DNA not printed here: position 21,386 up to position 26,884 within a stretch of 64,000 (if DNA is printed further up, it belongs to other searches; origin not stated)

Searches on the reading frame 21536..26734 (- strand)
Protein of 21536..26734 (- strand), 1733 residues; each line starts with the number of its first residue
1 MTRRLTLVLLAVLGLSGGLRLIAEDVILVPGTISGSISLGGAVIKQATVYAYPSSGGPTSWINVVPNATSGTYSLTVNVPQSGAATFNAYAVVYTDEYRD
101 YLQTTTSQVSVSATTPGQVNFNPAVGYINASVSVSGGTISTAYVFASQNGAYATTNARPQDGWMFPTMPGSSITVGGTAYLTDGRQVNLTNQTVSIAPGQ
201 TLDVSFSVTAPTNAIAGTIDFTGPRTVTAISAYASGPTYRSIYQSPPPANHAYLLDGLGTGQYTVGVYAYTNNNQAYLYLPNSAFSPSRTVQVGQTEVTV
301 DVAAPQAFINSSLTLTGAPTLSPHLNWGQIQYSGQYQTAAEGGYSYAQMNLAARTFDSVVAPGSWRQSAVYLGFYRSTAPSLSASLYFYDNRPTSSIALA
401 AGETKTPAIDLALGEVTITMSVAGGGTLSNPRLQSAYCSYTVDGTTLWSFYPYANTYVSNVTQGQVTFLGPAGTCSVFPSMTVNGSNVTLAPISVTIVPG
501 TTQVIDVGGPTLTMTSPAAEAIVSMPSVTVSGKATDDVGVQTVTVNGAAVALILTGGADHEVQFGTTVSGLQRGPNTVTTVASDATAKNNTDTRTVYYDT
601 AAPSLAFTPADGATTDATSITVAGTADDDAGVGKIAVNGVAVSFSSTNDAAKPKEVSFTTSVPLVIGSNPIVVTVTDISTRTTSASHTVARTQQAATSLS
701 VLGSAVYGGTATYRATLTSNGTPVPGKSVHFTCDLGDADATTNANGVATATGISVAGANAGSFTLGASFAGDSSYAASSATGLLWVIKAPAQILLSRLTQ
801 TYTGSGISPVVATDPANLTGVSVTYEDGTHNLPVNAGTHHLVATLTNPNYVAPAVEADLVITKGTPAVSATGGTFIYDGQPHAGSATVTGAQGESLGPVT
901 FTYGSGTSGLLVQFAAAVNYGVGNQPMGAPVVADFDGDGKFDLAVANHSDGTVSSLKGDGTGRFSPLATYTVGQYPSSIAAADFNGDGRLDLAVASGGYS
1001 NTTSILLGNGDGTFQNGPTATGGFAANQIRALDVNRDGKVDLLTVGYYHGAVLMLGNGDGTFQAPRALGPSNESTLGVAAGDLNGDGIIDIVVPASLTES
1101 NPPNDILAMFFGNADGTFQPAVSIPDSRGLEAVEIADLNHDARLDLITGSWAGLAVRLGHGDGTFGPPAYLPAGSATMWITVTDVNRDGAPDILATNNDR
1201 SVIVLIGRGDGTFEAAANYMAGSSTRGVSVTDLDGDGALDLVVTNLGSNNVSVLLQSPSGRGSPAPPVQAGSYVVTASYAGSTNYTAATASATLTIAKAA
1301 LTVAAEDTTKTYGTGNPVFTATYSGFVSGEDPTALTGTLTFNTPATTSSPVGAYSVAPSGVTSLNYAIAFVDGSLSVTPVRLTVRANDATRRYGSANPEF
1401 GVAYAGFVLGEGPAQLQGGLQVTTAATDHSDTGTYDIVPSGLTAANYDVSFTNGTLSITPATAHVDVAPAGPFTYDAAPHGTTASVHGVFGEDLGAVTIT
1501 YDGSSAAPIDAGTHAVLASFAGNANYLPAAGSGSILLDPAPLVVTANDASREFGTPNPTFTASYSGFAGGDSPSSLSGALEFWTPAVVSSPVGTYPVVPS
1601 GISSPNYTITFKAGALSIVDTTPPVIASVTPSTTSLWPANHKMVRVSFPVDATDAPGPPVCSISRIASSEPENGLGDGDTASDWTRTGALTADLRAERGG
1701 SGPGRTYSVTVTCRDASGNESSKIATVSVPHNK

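Call 16: search_protein_families(library=pfam, proteins=[window:21536-26734:-], max_evalue=0.001)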
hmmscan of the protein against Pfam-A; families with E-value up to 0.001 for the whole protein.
window:21536-26734:- (1733 aa): 6 families
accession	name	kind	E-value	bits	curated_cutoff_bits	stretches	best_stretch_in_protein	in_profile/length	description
PF18676.6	MBG_2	-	2e-56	188.9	25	3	1542-1617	1-72/72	MBG domain (YGX type)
PF13517.12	FG-GAP_3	-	4.6e-50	168.5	26.9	6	934-994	1-61/61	FG-GAP-like repeat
PF01839.29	FG-GAP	-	2.3e-23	82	22.1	2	976-1000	2-26/37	FG-GAP repeat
PF18887.5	MBG_3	-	1.5e-16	60.7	25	2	791-864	1-71/72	MBG domain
PF09136.16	Glucodextran_B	-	1.8e-10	41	27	2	510-599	1-82/83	Glucodextranase, domain B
PF16640.11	Big_3_5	-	1.2e-06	29.4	35.5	1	704-781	7-81/88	Bacterial Ig-like domain (group 3)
